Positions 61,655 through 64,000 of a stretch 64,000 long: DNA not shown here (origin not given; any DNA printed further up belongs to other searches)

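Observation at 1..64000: Extreme, block-wise strand compositional asymmetry that ignores gene orientation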

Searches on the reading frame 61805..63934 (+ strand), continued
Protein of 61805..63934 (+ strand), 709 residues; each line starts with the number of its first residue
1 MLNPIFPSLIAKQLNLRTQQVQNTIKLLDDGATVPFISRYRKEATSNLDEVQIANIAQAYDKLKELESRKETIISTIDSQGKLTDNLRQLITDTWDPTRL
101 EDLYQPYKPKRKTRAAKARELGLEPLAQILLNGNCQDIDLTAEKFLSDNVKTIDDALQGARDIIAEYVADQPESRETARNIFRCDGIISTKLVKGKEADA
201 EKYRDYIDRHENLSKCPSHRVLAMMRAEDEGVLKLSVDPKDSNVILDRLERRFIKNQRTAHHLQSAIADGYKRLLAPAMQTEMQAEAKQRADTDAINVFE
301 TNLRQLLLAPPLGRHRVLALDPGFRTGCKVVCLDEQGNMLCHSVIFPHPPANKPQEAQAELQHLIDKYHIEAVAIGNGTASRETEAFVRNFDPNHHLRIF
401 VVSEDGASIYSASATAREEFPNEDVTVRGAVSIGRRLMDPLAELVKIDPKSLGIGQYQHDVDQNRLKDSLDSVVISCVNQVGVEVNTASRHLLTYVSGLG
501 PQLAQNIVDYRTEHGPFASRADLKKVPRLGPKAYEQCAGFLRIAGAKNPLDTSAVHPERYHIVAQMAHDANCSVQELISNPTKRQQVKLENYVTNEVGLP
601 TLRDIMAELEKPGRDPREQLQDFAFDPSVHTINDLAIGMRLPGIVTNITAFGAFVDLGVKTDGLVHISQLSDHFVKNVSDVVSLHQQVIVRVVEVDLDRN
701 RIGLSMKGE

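Call 33: find_encoding_contigs(protein=P0257, flank=10000, max_places=3)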
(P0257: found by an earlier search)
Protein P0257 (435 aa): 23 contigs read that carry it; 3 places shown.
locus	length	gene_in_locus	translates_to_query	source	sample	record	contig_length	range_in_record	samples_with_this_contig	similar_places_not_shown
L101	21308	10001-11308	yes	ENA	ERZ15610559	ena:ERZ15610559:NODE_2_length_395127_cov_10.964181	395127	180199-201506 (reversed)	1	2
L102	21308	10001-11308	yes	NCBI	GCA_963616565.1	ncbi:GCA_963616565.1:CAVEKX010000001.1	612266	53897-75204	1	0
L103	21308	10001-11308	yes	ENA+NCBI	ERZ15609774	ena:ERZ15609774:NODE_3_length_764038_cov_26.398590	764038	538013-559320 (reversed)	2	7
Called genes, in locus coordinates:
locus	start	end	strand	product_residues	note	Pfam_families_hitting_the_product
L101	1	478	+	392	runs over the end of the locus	PF01103:Omp85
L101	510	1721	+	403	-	PF03315:SDH_beta, PF03313:SDH_alpha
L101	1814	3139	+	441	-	PF02163:Peptidase_M50, PF00595:PDZ (faint), PF17820:PDZ_6 (faint)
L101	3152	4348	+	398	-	PF01464:SLT, PF01476:LysM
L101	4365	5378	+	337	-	PF16125:DUF4837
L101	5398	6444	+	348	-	PF04166:PdxA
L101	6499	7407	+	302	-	PF00749:tRNA-synt_1c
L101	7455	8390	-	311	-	-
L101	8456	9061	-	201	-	PF00702:Hydrolase, PF12710:HAD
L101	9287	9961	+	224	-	PF14123:DUF4290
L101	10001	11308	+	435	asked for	PF00275:EPSP_synthase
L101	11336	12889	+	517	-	PF07676:PD40 (faint)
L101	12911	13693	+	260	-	PF00929:RNase_T, PF13482:RNase_H_2 (faint), PF20600:ExoX-like_C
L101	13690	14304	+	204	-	PF01557:FAA_hydrolase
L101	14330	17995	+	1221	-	PF00512:HisKA (weak), PF02518:HATPase_c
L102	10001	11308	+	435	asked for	PF00275:EPSP_synthase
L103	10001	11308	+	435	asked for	PF00275:EPSP_synthase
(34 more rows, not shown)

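Call 46: find_encoding_contigs(protein=P0045, flank=10000, max_places=2)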
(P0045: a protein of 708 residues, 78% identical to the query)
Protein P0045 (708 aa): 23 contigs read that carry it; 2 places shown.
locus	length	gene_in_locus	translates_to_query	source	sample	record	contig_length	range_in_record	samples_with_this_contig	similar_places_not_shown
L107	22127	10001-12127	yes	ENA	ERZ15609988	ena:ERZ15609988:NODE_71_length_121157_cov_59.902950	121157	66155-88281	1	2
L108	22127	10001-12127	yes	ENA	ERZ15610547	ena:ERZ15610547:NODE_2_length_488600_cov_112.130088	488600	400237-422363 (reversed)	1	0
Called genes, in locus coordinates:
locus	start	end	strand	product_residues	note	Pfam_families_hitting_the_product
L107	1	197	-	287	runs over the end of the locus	-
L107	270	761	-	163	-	PF13588:HSDR_N_2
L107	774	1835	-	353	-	PF13367:PrsW-protease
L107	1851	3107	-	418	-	PF26410:GH5_mannosidase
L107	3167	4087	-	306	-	PF20511:PMI_typeI_cat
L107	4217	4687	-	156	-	-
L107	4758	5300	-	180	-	PF00588:SpoU_methylase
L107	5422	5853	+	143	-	PF02657:SufE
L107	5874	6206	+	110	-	PF01883:FeS_assembly_P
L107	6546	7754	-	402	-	PF00112:Peptidase_C1 (faint), PF03051:Peptidase_C1_2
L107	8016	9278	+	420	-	PF00709:Adenylsucc_synt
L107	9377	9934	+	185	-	PF01812:5-FTHF_cyc-lig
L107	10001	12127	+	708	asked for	PF09371:Tex_N, PF22706:Tex_central_region, PF16921:Tex_YqgF, PF14635:HHH_7, PF12836:HHH_3, PF17674:HHH_9, PF00575:S1, PF23459:S1_RRP5 (weak)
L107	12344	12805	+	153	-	PF00578:AhpC-TSA, PF08534:Redoxin, PF13911:AhpC-TSA_2 (weak)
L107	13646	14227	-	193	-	-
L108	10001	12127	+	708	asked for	PF09371:Tex_N, PF22706:Tex_central_region, PF16921:Tex_YqgF, PF14635:HHH_7, PF12836:HHH_3, PF17674:HHH_9, PF00575:S1, PF23459:S1_RRP5 (weak)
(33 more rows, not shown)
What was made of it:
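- Tried and rejected: Outgroup O2 (Tex 78%, call 46).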
